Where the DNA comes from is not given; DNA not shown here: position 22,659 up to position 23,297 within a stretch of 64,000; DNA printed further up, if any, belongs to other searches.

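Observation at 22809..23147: Dicluster ferredoxin gene GTGA-coupled inside the bc operon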

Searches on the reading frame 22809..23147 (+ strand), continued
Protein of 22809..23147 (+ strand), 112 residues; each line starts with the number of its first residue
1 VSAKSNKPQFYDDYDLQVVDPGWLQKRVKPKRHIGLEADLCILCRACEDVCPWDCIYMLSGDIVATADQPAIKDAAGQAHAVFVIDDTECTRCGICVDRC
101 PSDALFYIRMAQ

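Call 33: find_encoding_contigs(protein=P0215, flank=7000, max_places=1)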
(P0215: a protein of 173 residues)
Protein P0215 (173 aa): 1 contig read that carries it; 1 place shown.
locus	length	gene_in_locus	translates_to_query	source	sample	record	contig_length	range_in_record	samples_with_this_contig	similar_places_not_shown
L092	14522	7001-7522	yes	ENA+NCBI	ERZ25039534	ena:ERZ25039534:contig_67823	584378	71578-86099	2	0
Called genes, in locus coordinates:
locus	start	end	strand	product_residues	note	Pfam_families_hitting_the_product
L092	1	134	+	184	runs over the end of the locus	-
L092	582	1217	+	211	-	PF13358:DDE_3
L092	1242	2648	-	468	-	-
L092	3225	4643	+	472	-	PF01938:TRAM, PF05958:tRNA_U5-meth_tr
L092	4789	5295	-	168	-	PF18306:LDcluster4, PF03641:Lysine_decarbox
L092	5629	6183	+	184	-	PF14691:Fer4_20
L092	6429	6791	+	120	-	-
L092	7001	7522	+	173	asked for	PF12800:Fer4_4 (faint), PF12838:Fer4_7, PF13187:Fer4_9, PF00037:Fer4, PF12797:Fer4_2 (weak), PF13237:Fer4_10 (weak), PF14697:Fer4_21 (weak), PF13484:Fer4_16 (weak), +1 more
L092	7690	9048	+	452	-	PF00933:Glyco_hydro_3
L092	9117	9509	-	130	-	PF00515:TPR_1, PF07719:TPR_2 (weak), PF13414:TPR_11, PF13424:TPR_12 (weak), PF13428:TPR_14 (weak), PF13432:TPR_16, PF14559:TPR_19 (weak), PF00515:TPR_1 (weak), +7 more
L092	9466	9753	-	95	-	PF13431:TPR_17 (faint), PF07719:TPR_2 (weak), PF13424:TPR_12, PF13432:TPR_16 (weak), PF13371:TPR_9, PF13414:TPR_11 (weak), PF00515:TPR_1 (weak), PF07719:TPR_2 (weak), +2 more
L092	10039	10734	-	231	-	PF13424:TPR_12 (faint), PF13428:TPR_14 (faint), PF00515:TPR_1 (faint), PF07719:TPR_2 (faint), PF13176:TPR_7 (faint), PF13432:TPR_16 (weak), PF14559:TPR_19 (weak), PF13431:TPR_17 (weak), +6 more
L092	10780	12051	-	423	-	PF13625:Helicase_C_3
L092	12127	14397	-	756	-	-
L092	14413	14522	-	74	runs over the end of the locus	-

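Call 43: search_protein_families(library=pfam, proteins=[P0225, P0241, P0242, P0247, P0169, P0214, P0232, P0251], max_evalue=0.0001)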
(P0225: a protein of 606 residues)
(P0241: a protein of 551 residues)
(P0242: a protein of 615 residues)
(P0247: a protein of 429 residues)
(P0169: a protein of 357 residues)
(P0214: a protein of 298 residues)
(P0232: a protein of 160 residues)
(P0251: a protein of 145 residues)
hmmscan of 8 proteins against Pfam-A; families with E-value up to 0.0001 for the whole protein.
P0225 (606 aa): 17 families
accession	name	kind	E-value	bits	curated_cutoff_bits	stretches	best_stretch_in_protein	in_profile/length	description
PF07992.20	Pyr_redox_2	-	9.2e-34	117.6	26.1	1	117-439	3-291/291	Pyridine nucleotide-disulphide oxidoreductase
PF14691.11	Fer4_20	-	6.9e-18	64.9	25.8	1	23-97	31-108/113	Dihydroprymidine dehydrogenase domain II, 4Fe-4S cluster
PF00070.33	Pyr_redox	-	4.9e-15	56.3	22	1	117-150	2-35/82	Pyridine nucleotide-disulphide oxidoreductase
PF00037.32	Fer4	-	3.7e-13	49.1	21.1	2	571-593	2-24/24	4Fe-4S binding domain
PF12838.12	Fer4_7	-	4.5e-11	43.5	27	1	525-591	1-52/52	4Fe-4S dicluster domain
PF13450.12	NAD_binding_8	-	2.4e-10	41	21.9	1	119-153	1-35/68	NAD(P)-binding Rossmann-like domain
PF01266.30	DAO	-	3.8e-08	33.7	27.9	1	117-151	2-37/353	FAD dependent oxidoreductase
PF13237.11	Fer4_10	-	1.4e-07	31.7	25.5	0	570-599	2-33/53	4Fe-4S dicluster domain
PF13187.11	Fer4_9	-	2.1e-07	31.3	27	1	525-592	1-52/52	4Fe-4S dicluster domain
PF13738.12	Pyr_redox_3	-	3.2e-07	30.3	30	0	119-146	2-30/305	Pyridine nucleotide-disulphide oxidoreductase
PF12837.12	Fer4_6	-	5.7e-07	29.6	25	1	569-592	1-24/24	4Fe-4S binding domain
PF12797.12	Fer4_2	-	7.7e-07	29.1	24.5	1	519-538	3-22/22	4Fe-4S binding domain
PF00890.30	FAD_binding_2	-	2e-06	27.7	20.4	1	117-156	2-41/414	FAD binding domain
PF03486.20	HI0933_like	-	4.7e-06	26.7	50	1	116-154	2-40/244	HI0933-like protein Rossmann domain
PF01946.23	Thi4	-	1.3e-05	25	26.2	1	116-155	19-59/235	Thi4 family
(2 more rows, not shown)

P0241 (551 aa): 15 families
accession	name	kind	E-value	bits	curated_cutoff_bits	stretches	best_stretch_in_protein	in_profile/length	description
PF07992.20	Pyr_redox_2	-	1e-18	68.2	26.1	1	117-307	1-194/291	Pyridine nucleotide-disulphide oxidoreductase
PF14691.11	Fer4_20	-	4.8e-14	52.6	25.8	1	25-103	29-109/113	Dihydroprymidine dehydrogenase domain II, 4Fe-4S cluster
PF00037.32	Fer4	-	1.3e-11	44.3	21.1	1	506-528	2-24/24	4Fe-4S binding domain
PF12838.12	Fer4_7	-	2e-09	38.2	27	1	463-526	2-52/52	4Fe-4S dicluster domain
PF00070.33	Pyr_redox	-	2.1e-08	35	22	0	118-147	1-30/82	Pyridine nucleotide-disulphide oxidoreductase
PF01266.30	DAO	-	1.5e-07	31.7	27.9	1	118-153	1-37/353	FAD dependent oxidoreductase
PF13187.11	Fer4_9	-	4.2e-07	30.3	27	1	463-527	2-52/52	4Fe-4S dicluster domain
PF13237.11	Fer4_10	-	9e-07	29.2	25.5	1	505-525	2-23/53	4Fe-4S dicluster domain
PF13450.12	NAD_binding_8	-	1.2e-06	29.1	21.9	1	121-155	1-35/68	NAD(P)-binding Rossmann-like domain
PF13738.12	Pyr_redox_3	-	2.1e-06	27.6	30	0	121-148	2-30/305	Pyridine nucleotide-disulphide oxidoreductase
PF12797.12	Fer4_2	-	5e-06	26.6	24.5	1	505-524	3-22/22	4Fe-4S binding domain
PF12837.12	Fer4_6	-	3.1e-05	24.1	25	0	507-527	4-24/24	4Fe-4S binding domain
PF14697.11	Fer4_21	-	3.7e-05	24.2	35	1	506-531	2-30/59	4Fe-4S dicluster domain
PF01946.23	Thi4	-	3.8e-05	23.5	26.2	1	116-185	17-85/235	Thi4 family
PF01262.27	AlaDh_PNT_C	-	6.7e-05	22.8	23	0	115-149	27-61/214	Alanine dehydrogenase/PNT, C-terminal domain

P0242 (615 aa): 14 families
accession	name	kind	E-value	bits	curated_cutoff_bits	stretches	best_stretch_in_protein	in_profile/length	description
PF07992.20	Pyr_redox_2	-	6.1e-31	108.3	26.1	1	124-446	2-291/291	Pyridine nucleotide-disulphide oxidoreductase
PF14691.11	Fer4_20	-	5.6e-22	78.1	25.8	1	21-94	31-107/113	Dihydroprymidine dehydrogenase domain II, 4Fe-4S cluster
PF13738.12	Pyr_redox_3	-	2.3e-11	43.9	30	0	375-430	252-305/305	Pyridine nucleotide-disulphide oxidoreductase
PF12838.12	Fer4_7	-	3.7e-10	40.5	27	1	537-602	1-52/52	4Fe-4S dicluster domain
PF00037.32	Fer4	-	6.5e-10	38.8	21.1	2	583-604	3-24/24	4Fe-4S binding domain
PF13237.11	Fer4_10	-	1.6e-07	31.6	25.5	1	581-607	2-30/53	4Fe-4S dicluster domain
PF13450.12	NAD_binding_8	-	2e-07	31.6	21.9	1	127-162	1-36/68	NAD(P)-binding Rossmann-like domain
PF01266.30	DAO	-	1e-06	29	27.9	1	125-158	2-35/353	FAD dependent oxidoreductase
PF01593.30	Amino_oxidase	-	1.9e-06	27.9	19.8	0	134-159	3-28/443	Flavin containing amine oxidoreductase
PF13187.11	Fer4_9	-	2e-06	28.1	27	1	537-603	1-52/52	4Fe-4S dicluster domain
PF01946.23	Thi4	-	2.6e-06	27.3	26.2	1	116-183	11-77/235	Thi4 family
PF12797.12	Fer4_2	-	6.7e-06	26.2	24.5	0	531-550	3-22/22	4Fe-4S binding domain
PF13484.11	Fer4_16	-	8.8e-06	26.8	30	0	587-609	1-23/66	4Fe-4S double cluster binding domain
PF00070.33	Pyr_redox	-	3.1e-05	24.8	22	0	124-157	1-34/82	Pyridine nucleotide-disulphide oxidoreductase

P0247 (429 aa): 11 families
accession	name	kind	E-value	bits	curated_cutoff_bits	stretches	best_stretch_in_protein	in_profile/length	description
PF07992.20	Pyr_redox_2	-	4.5e-16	59.6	26.1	1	33-255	84-290/291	Pyridine nucleotide-disulphide oxidoreductase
PF00037.32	Fer4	-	6.6e-12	45.2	21.1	2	395-417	2-24/24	4Fe-4S binding domain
PF12838.12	Fer4_7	-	2e-09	38.2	27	1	352-414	1-51/52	4Fe-4S dicluster domain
PF13237.11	Fer4_10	-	4.3e-09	36.6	25.5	0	346-371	2-22/53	4Fe-4S dicluster domain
PF14697.11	Fer4_21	-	2.8e-08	34.2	35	1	347-418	2-59/59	4Fe-4S dicluster domain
PF12837.12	Fer4_6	-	4.3e-08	33.2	25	0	346-368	2-24/24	4Fe-4S binding domain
PF13484.11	Fer4_16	-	6.9e-08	33.6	30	0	353-387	2-35/66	4Fe-4S double cluster binding domain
PF12797.12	Fer4_2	-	7e-08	32.4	24.5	1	393-412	2-21/22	4Fe-4S binding domain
PF13187.11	Fer4_9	-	4.1e-07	30.4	27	1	353-416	2-52/52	4Fe-4S dicluster domain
PF12800.12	Fer4_4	-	3.7e-06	27.3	24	0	351-366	2-17/17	4Fe-4S binding domain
PF13738.12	Pyr_redox_3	-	7.8e-05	22.5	30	0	50-131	126-201/305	Pyridine nucleotide-disulphide oxidoreductase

P0169 (357 aa): 9 families
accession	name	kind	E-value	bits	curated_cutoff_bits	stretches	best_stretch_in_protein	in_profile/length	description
PF12838.12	Fer4_7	-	4.8e-09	37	27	1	200-263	2-51/52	4Fe-4S dicluster domain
PF14697.11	Fer4_21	-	5.8e-09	36.4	35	1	180-217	19-59/59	4Fe-4S dicluster domain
PF00037.32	Fer4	-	9.8e-09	35.1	21.1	0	245-263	3-21/24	4Fe-4S binding domain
PF13237.11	Fer4_10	-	3.5e-08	33.7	25.5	0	245-268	4-22/53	4Fe-4S dicluster domain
PF13187.11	Fer4_9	-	1.4e-07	31.9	27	0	164-215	10-52/52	4Fe-4S dicluster domain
PF12797.12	Fer4_2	-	1.9e-07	31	24.5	0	243-262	3-22/22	4Fe-4S binding domain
PF13183.11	Fer4_8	-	2.3e-06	28.5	27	0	249-279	4-35/68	4Fe-4S dicluster domain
PF13484.11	Fer4_16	-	9.9e-06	26.7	30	0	166-213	12-66/66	4Fe-4S double cluster binding domain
PF12837.12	Fer4_6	-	2.8e-05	24.3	25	0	243-263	2-22/24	4Fe-4S binding domain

P0214 (298 aa): 10 families
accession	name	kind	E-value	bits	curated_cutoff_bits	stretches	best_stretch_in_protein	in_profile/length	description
PF00037.32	Fer4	-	8.5e-14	51.1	21.1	2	209-231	2-24/24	4Fe-4S binding domain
PF12838.12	Fer4_7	-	2.1e-11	44.6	27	1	214-281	1-52/52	4Fe-4S dicluster domain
PF12797.12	Fer4_2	-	7e-10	38.6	24.5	1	208-227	3-22/22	4Fe-4S binding domain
PF13187.11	Fer4_9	-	1.1e-09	38.6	27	1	214-282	1-52/52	4Fe-4S dicluster domain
PF13237.11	Fer4_10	-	1.2e-09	38.4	25.5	1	208-232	2-22/53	4Fe-4S dicluster domain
PF12837.12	Fer4_6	-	7.8e-09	35.5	25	1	208-230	2-24/24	4Fe-4S binding domain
PF13484.11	Fer4_16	-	8.8e-08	33.2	30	0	214-242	1-28/66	4Fe-4S double cluster binding domain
PF07992.20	Pyr_redox_2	-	2.4e-07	30.9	26.1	1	9-127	194-287/291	Pyridine nucleotide-disulphide oxidoreductase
PF14697.11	Fer4_21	-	5.3e-07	30.1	35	0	262-284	3-28/59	4Fe-4S dicluster domain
PF12800.12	Fer4_4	-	7.8e-05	23.1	24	0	212-227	1-16/17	4Fe-4S binding domain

P0232 (160 aa): 8 families
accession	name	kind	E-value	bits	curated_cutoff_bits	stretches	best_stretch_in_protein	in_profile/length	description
PF12838.12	Fer4_7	-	1.9e-10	41.4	27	1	67-136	1-52/52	4Fe-4S dicluster domain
PF13237.11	Fer4_10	-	4.4e-10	39.8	25.5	1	115-138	2-22/53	4Fe-4S dicluster domain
PF12797.12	Fer4_2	-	4.8e-10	39.1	24.5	1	114-134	2-22/22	4Fe-4S binding domain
PF00037.32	Fer4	-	1.2e-09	38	21.1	2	62-84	2-24/24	4Fe-4S binding domain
PF13187.11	Fer4_9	-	1.4e-08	35.1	27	1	67-136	1-51/52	4Fe-4S dicluster domain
PF13484.11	Fer4_16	-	1e-07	33.1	30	0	122-149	2-29/66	4Fe-4S double cluster binding domain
PF14697.11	Fer4_21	-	1.4e-07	31.9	35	1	62-139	2-59/59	4Fe-4S dicluster domain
PF12837.12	Fer4_6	-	8.7e-06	25.9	25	0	62-83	3-24/24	4Fe-4S binding domain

P0251 (145 aa): 11 families
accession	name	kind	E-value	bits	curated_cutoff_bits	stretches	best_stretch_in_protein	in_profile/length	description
PF00037.32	Fer4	-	3.7e-16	58.6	21.1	2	54-76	1-23/24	4Fe-4S binding domain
PF12838.12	Fer4_7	-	1.1e-12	48.6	27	1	61-123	2-52/52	4Fe-4S dicluster domain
PF12837.12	Fer4_6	-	1.5e-12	47.2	25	1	54-76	2-24/24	4Fe-4S binding domain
PF13237.11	Fer4_10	-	4.1e-11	43.1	25.5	1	54-76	2-26/53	4Fe-4S dicluster domain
PF12797.12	Fer4_2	-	4.2e-10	39.4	24.5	1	54-73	3-22/22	4Fe-4S binding domain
PF13484.11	Fer4_16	-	3e-09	37.9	30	0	61-84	2-24/66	4Fe-4S double cluster binding domain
PF13187.11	Fer4_9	-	8.7e-09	35.7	27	1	61-124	2-52/52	4Fe-4S dicluster domain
PF13534.11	Fer4_17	-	1.2e-07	32.6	22.2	1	61-121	2-58/61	4Fe-4S dicluster domain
PF14697.11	Fer4_21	-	3.3e-07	30.8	35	0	104-128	3-27/59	4Fe-4S dicluster domain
PF12800.12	Fer4_4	-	1.3e-05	25.6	24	0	58-73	1-16/17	4Fe-4S binding domain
PF25160.1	LdpA_Fe-S-bd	-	3.7e-05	23.8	27.6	0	105-126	24-45/49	LdpA Fe-S cluster-binding domain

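Call 44: find_encoding_contigs(protein=P0225, flank=7000, max_places=2)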
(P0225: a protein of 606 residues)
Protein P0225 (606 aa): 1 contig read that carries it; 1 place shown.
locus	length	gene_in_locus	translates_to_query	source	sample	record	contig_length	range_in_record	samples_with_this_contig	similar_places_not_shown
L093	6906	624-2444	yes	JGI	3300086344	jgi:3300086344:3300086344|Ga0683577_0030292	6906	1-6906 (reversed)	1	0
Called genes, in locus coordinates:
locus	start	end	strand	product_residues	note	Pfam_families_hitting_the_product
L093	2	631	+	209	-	?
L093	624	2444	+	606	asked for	PF14691:Fer4_20, PF00070:Pyr_redox (weak), PF00890:FAD_binding_2 (weak), PF01266:DAO, PF07992:Pyr_redox_2, PF13450:NAD_binding_8, PF12838:Fer4_7, PF00037:Fer4, +9 more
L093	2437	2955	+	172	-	PF00355:Rieske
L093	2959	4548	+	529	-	PF00033:Cytochrome_B, PF14358:DUF4405, PF13631:Cytochrom_B_N_2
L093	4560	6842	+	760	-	PF13442:Cytochrome_CBB3 (faint), PF14537:Cytochrom_c3_2 (faint), PF00034:Cytochrom_C, PF02433:FixO (weak), PF00034:Cytochrom_C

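Call 45: find_encoding_contigs(protein=P0242, flank=7000, max_places=2)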
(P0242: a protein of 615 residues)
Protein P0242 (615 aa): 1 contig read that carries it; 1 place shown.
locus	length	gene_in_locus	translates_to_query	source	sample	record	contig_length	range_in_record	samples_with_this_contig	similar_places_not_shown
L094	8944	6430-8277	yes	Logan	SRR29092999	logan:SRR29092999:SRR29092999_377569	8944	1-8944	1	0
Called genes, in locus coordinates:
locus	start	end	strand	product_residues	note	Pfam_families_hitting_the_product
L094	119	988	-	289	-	PF00294:PfkB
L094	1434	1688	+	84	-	-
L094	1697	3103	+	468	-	PF00072:Response_reg, PF00158:Sigma54_activat, PF14532:Sigma54_activ_2, PF00004:AAA (weak), PF07728:AAA_5, PF25601:AAA_lid_14, PF02954:HTH_8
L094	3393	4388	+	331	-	-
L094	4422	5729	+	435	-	-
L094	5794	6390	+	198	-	PF13473:Cupredoxin_1 (weak), PF09430:EMC7_beta-sandw (faint), PF00127:Copper-bind (weak), PF13620:CarboxypepD_reg (weak)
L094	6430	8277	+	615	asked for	PF14691:Fer4_20, PF01946:Thi4 (weak), PF01266:DAO (weak), PF07992:Pyr_redox_2, PF13450:NAD_binding_8 (weak), PF12838:Fer4_7, PF13187:Fer4_9 (weak), PF00037:Fer4 (weak), +5 more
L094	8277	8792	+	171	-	PF00355:Rieske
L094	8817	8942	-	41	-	?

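Call 69: predict_structure(alignment_id=A3)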
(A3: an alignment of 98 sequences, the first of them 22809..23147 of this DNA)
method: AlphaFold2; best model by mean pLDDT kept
length: 112 residues; sequences in the alignment: 98
mean_pLDDT: 55.0   pTM: 0.38
mean pLDDT of the five models: 55.0, 54.8, 54.7, 54.0, 53.9
residues with pLDDT >= 90: 0; 70-90: 26; 50-70: 25; < 50: 61
segments of 3 or more residues with pLDDT < 50: 1-11, 14-18, 28-41, 43-50, 94-112
pLDDT, mean of each block of 10 residues (from residue 1): 42 51 50 39 46 64 83 82 64 47 40 35
secondary structure, 60 per line:
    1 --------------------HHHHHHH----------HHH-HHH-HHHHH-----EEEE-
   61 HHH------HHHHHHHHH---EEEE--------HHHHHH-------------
elements in order: H21-27 H46-50 E56-59 H70-78 E82-85 H94-99

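Call 70: find_homologous_proteins(query=P0225, max_evalue=1e-20)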
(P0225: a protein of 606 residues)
Query P0225 (606 aa): 7964 proteins with E <= 1e-20 among 8000 candidates; the best 120 are listed.
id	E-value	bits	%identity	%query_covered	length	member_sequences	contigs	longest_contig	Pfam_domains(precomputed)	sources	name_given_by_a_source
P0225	0.0e+0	1411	100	100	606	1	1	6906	PF13450.13,PF07992.21,PF12837.13,PF00070.34,PF03486.21,PF13484.12,PF12838.13,PF01946.24,PF01266.31,PF12797.13,PF14691.12,PF00890.31,PF00037.33,PF13738.13,PF13237.12,PF13187.12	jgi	jgi:formate dehydrogenase (NADP+) beta subunit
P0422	0.0e+0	1037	73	99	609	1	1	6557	PF13450.13,PF07992.21,PF00070.34,PF13484.12,PF12838.13,PF12831.14,PF01946.24,PF01266.31,PF12797.13,PF14691.12,PF00890.31,PF00037.33,PF13738.13,PF13237.12,PF13187.12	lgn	-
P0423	0.0e+0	1018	72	99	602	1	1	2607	PF13450.13,PF07992.21,PF00070.34,PF03486.21,PF13484.12,PF12838.13,PF12831.14,PF01946.24,PF01266.31,PF12797.13,PF14691.12,PF00890.31,PF00037.33,PF13738.13,PF01262.28,PF13237.12,PF13187.12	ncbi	-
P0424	1.4e-297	1007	69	99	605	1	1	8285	PF13450.13,PF07992.21,PF00070.34,PF13484.12,PF12838.13,PF12831.14,PF01946.24,PF01266.31,PF12797.13,PF14691.12,PF00890.31,PF00037.33,PF13738.13,PF13237.12,PF13187.12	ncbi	-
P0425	2.8e-296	1002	70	99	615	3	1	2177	PF13450.13,PF07992.21,PF00070.34,PF13484.12,PF12838.13,PF01946.24,PF01266.31,PF12797.13,PF14691.12,PF00037.33,PF13738.13,PF13237.12,PF13187.12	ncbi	-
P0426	4.4e-293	992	69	99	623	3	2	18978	PF13450.13,PF07992.21,PF00070.34,PF13484.12,PF12838.13,PF12831.14,PF01946.24,PF01266.31,PF12797.13,PF14691.12,PF00890.31,PF00037.33,PF13738.13,PF13237.12,PF13187.12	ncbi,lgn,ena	-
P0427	2.4e-284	963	67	99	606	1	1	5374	PF13450.13,PF07992.21,PF00070.34,PF03486.21,PF12838.13,PF12831.14,PF01946.24,PF01266.31,PF14691.12,PF00890.31,PF00037.33,PF13738.13,PF01262.28,PF13237.12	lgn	-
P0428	9.8e-282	954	66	99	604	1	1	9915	PF01946.24,PF01266.31,PF13450.13,PF14691.12,PF07992.21,PF00070.34,PF00037.33,PF13738.13,PF12838.13,PF13237.12,PF13187.12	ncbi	-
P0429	1.2e-268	911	67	99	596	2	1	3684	PF01946.24,PF01266.31,PF13450.13,PF14691.12,PF07992.21,PF00070.34,PF00037.33,PF13738.13,PF12838.13,PF13237.12,PF12831.14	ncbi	-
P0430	1.8e-268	911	66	99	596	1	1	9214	PF13450.13,PF07992.21,PF00070.34,PF13484.12,PF12838.13,PF12831.14,PF01946.24,PF01266.31,PF12797.13,PF14691.12,PF00037.33,PF13738.13,PF01262.28,PF13237.12,PF13187.12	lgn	-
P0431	6.7e-268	909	66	99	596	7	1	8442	PF13450.13,PF07992.21,PF00070.34,PF13484.12,PF12838.13,PF12831.14,PF01266.31,PF14691.12,PF00037.33,PF13738.13,PF01262.28,PF13237.12,PF13187.12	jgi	jgi:NADPH-dependent glutamate synthase beta subunit-like oxidoreductase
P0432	9.8e-268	908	66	99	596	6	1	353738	PF13450.13,PF07992.21,PF00070.34,PF13484.12,PF12838.13,PF12831.14,PF01266.31,PF12797.13,PF14691.12,PF00037.33,PF13738.13,PF13237.12,PF13187.12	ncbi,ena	-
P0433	1.3e-267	908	66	99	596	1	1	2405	PF13450.13,PF07992.21,PF00070.34,PF13484.12,PF12838.13,PF12831.14,PF01946.24,PF01266.31,PF12797.13,PF14691.12,PF00037.33,PF13738.13,PF01262.28,PF13237.12,PF13187.12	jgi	jgi:NADPH-dependent glutamate synthase beta subunit-like oxidoreductase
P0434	5.1e-266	902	66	99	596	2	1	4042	PF13450.13,PF07992.21,PF00070.34,PF13484.12,PF12838.13,PF12831.14,PF01266.31,PF12797.13,PF14691.12,PF00037.33,PF13738.13,PF01262.28,PF13237.12,PF13187.12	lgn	-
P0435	5.8e-266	902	66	99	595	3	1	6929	PF13450.13,PF07992.21,PF00070.34,PF12838.13,PF12831.14,PF01946.24,PF01266.31,PF12797.13,PF14691.12,PF00037.33,PF13738.13,PF13237.12,PF13187.12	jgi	jgi:NADPH-dependent glutamate synthase beta subunit-like oxidoreductase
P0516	4.4e-166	572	45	99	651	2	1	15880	PF01266.31,PF13450.13,PF14691.12,PF07992.21,PF00070.34,PF00037.33,PF13738.13,PF12838.13,PF13237.12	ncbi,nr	ncbi:MAG: FAD-dependent oxidoreductase [Chloroflexi bacterium]|nr:FAD-dependent oxidoreductase [Chlo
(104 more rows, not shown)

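Call 71: find_encoding_contigs(protein=P0516, flank=6000, max_places=1)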
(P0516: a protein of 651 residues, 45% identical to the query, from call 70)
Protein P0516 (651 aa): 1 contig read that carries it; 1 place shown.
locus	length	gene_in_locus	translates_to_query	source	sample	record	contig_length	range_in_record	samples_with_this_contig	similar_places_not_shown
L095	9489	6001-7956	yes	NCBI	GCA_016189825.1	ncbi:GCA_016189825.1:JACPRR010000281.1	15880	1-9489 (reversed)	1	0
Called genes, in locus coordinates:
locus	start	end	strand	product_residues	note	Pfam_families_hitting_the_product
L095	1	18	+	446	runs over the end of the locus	-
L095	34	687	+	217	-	PF02607:B12-binding_2, PF02310:B12-binding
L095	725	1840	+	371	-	PF01208:URO-D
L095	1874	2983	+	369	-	PF00180:Iso_dh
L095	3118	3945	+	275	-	PF04909:Amidohydro_2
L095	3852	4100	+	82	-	PF04909:Amidohydro_2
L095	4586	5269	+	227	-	-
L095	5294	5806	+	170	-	PF00027:cNMP_binding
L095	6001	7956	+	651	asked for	PF13237:Fer4_10 (faint), PF14691:Fer4_20, PF00070:Pyr_redox (faint), PF01266:DAO (weak), PF07992:Pyr_redox_2, PF13450:NAD_binding_8, PF12838:Fer4_7, PF00037:Fer4, +1 more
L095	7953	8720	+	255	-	PF00033:Cytochrome_B, PF13631:Cytochrom_B_N_2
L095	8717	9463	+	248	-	PF00032:Cytochrom_B_C (weak)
